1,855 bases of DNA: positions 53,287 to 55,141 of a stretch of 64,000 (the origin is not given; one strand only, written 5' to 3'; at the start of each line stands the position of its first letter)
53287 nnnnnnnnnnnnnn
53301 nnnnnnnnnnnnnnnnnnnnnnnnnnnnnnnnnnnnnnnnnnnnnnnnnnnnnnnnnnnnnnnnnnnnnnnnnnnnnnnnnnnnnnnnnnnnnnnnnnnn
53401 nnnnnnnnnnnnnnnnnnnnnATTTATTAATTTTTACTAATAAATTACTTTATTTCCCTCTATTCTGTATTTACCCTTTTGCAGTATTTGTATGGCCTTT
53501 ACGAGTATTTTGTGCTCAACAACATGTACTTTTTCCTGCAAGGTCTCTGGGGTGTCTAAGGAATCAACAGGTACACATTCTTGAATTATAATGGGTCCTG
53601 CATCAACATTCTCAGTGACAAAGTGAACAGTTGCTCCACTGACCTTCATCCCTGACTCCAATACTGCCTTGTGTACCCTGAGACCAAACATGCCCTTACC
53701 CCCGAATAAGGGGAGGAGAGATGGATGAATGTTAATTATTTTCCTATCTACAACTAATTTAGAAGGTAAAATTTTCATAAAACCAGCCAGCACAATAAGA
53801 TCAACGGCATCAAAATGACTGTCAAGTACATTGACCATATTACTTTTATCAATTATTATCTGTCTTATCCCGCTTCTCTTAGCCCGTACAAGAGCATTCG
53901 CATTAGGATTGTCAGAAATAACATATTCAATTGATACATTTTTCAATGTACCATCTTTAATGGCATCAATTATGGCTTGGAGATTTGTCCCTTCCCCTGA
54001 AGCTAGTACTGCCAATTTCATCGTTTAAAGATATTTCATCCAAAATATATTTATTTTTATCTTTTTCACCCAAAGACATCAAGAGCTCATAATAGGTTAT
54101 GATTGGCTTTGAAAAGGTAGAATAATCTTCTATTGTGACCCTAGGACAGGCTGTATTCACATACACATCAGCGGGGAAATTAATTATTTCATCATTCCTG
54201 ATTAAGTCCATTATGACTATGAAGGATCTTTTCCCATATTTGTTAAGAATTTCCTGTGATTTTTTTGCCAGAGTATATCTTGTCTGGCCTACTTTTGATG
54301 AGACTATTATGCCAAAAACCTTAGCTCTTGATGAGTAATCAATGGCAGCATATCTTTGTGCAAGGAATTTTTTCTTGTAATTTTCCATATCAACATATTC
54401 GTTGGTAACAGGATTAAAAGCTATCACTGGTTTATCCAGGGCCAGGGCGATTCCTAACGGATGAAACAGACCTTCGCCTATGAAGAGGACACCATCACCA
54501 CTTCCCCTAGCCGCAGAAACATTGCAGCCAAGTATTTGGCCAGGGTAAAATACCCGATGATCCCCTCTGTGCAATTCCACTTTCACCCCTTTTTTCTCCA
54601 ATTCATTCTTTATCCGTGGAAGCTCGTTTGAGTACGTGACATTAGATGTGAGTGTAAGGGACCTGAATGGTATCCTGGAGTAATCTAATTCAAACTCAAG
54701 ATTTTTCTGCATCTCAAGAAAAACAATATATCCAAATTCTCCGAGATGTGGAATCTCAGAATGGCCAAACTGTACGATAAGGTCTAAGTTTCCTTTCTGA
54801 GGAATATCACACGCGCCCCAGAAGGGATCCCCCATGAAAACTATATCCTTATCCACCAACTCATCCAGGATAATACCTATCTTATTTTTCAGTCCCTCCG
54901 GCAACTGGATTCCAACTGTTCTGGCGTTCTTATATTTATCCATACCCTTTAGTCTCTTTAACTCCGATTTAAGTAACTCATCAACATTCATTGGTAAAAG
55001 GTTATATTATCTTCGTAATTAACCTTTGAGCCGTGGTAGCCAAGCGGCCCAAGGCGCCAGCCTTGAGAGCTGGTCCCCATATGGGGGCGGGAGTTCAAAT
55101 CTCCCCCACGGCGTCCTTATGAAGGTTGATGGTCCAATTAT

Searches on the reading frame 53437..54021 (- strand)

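Call 89: search_protein_families(library=pfam, proteins=[window:53437-54021:-], max_evalue=0.0001)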
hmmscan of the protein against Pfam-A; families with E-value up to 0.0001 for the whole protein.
window:53437-54021:- (194 aa): 1 family
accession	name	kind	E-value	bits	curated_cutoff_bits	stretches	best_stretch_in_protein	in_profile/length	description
PF00551.24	Formyl_trans_N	-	2.1e-43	148.6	26.1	1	1-177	1-181/181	Formyl transferase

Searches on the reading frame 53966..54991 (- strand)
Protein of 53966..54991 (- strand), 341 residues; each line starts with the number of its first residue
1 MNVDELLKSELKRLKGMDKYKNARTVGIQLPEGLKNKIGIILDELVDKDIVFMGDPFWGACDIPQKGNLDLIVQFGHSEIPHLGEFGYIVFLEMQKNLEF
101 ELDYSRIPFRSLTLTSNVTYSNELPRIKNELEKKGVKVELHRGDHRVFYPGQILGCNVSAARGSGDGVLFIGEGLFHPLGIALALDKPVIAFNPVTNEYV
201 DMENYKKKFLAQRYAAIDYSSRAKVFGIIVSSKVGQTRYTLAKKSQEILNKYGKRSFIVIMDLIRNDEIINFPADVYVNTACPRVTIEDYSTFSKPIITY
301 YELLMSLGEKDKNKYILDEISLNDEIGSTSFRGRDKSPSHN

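Call 89: search_protein_families(library=pfam, proteins=[window:53966-54991:-], max_evalue=0.0001)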
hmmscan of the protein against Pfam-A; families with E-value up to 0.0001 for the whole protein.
window:53966-54991:- (341 aa): 1 family
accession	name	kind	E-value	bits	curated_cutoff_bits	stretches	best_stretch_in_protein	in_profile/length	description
PF01866.22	Diphthamide_syn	-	3.7e-66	224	33.2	1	30-315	1-301/302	Putative diphthamide synthesis protein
